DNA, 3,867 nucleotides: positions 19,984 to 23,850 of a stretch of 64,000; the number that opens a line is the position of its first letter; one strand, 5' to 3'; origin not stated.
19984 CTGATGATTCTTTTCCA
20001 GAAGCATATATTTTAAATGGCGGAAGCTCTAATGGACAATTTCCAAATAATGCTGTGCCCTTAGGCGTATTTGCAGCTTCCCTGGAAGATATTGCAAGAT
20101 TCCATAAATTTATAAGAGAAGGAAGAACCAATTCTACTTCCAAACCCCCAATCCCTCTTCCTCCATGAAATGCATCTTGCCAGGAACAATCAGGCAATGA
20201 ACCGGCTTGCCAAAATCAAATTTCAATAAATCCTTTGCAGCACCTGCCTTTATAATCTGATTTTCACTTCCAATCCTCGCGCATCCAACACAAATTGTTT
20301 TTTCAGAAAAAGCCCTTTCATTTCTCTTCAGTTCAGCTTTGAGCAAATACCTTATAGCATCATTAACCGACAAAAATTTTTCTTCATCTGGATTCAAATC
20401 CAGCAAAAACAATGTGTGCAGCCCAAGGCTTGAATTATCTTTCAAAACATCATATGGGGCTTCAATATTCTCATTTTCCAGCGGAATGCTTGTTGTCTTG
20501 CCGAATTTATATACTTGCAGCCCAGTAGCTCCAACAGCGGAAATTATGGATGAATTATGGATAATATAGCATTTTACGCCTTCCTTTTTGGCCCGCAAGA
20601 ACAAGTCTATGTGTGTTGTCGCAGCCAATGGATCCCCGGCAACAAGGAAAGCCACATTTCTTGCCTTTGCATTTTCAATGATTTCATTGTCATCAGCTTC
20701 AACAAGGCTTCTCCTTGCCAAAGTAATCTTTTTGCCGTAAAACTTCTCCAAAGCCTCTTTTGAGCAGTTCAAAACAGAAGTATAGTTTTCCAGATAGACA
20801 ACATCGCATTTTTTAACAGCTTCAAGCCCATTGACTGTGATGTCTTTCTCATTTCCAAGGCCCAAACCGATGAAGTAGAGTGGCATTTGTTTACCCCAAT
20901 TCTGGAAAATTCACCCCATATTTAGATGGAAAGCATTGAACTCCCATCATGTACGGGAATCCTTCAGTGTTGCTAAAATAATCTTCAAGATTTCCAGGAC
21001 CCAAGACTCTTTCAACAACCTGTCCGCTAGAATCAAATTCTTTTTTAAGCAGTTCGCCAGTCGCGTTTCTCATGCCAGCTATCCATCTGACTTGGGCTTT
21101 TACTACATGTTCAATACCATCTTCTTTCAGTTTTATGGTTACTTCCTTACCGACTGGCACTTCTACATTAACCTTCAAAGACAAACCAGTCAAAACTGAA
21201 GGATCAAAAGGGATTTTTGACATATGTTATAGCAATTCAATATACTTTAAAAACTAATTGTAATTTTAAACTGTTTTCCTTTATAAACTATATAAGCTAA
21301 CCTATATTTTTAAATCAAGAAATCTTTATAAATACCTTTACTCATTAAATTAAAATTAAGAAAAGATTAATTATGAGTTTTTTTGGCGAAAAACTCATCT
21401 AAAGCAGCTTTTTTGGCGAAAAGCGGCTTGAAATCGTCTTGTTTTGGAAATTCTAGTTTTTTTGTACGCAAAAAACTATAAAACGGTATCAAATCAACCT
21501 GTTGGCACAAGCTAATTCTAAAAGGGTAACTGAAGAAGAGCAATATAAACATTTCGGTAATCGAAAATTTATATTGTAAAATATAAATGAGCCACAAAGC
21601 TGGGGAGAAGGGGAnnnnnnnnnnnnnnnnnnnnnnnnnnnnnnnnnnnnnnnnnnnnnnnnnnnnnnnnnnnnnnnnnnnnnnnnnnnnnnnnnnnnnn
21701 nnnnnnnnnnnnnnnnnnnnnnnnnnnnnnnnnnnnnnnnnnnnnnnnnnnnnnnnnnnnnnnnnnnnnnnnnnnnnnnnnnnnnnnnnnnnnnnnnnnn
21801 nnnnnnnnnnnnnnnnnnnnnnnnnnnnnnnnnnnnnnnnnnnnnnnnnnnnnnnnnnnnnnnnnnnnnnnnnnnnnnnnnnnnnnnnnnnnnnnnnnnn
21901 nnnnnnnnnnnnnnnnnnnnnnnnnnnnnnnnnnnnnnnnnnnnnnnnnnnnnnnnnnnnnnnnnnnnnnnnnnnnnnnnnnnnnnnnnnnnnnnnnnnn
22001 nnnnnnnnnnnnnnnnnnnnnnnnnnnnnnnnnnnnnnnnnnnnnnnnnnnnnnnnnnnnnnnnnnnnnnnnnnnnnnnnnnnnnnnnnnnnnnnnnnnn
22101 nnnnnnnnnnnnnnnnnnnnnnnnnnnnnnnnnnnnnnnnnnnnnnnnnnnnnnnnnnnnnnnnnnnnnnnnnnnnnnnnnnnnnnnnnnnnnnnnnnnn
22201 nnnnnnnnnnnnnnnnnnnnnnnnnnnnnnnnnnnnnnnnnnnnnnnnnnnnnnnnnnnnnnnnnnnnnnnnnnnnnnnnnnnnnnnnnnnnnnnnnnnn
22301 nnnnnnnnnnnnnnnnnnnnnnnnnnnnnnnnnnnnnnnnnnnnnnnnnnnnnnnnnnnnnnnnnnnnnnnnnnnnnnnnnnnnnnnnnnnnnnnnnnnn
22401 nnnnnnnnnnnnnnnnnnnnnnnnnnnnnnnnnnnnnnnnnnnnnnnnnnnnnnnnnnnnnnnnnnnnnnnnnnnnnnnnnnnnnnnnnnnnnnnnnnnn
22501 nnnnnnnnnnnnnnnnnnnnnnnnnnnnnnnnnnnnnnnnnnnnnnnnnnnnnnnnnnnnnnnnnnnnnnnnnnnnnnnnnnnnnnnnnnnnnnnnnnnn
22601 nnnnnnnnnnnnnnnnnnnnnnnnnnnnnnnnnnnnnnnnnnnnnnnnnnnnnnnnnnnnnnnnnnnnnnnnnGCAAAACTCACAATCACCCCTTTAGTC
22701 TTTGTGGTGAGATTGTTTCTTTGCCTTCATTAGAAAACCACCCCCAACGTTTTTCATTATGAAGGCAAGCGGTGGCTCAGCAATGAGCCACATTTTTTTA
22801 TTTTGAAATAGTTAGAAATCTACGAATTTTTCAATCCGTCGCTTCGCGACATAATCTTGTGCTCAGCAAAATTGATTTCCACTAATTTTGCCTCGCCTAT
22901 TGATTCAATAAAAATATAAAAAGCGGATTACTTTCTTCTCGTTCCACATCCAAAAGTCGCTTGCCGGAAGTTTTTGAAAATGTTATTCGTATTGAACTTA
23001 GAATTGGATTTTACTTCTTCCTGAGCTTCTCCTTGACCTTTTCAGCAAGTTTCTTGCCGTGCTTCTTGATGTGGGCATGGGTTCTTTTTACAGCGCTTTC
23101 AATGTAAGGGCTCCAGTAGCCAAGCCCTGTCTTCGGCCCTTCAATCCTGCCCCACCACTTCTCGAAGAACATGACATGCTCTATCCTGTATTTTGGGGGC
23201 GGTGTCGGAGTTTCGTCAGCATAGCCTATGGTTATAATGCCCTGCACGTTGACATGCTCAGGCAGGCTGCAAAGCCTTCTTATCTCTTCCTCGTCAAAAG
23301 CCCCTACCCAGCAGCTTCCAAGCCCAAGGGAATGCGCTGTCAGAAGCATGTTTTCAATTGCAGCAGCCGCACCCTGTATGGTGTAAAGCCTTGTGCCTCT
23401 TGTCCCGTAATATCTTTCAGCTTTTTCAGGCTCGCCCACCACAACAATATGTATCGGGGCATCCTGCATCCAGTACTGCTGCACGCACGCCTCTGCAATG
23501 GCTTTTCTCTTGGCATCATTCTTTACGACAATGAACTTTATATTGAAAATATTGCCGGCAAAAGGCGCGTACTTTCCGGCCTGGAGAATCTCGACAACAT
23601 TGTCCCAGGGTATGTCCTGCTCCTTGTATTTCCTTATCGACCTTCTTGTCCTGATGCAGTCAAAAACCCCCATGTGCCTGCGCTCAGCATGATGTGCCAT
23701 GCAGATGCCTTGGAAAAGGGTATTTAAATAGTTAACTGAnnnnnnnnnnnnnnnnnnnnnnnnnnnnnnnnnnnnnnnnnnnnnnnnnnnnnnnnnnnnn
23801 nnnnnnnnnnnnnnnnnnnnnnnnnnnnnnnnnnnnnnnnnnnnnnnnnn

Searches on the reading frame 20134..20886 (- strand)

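Call 50: search_protein_families(library=pfam, proteins=[window:20134-20886:-], max_evalue=0.001)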
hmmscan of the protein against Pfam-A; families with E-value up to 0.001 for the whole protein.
window:20134-20886:- (250 aa): 1 family
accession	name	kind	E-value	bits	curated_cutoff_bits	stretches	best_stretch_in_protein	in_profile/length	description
PF00590.25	TP_methylase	-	1.8e-23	84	27.8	1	3-220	2-211/212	Tetrapyrrole (Corrin/Porphyrin) Methylases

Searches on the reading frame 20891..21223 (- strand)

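Call 50: search_protein_families(library=pfam, proteins=[window:20891-21223:-], max_evalue=0.001)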
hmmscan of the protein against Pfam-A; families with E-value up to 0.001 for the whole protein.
window:20891-21223:- (110 aa): 1 family
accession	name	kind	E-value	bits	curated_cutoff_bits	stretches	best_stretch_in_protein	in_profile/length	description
PF07238.19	PilZ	-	0.00059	20.6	22.5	1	11-52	32-76/102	PilZ domain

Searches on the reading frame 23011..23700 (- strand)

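Call 50: search_protein_families(library=pfam, proteins=[window:23011-23700:-], max_evalue=0.001)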
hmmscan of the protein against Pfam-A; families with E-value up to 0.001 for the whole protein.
window:23011-23700:- (229 aa): 2 families
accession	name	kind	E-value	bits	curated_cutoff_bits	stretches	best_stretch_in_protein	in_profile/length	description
PF00881.29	Nitroreductase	-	4.6e-33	115.2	23.5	2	73-160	82-167/167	Nitroreductase family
PF14512.11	TM1586_NiRdase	-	9.1e-12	45.5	27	1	13-168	3-140/215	Putative TM nitroreductase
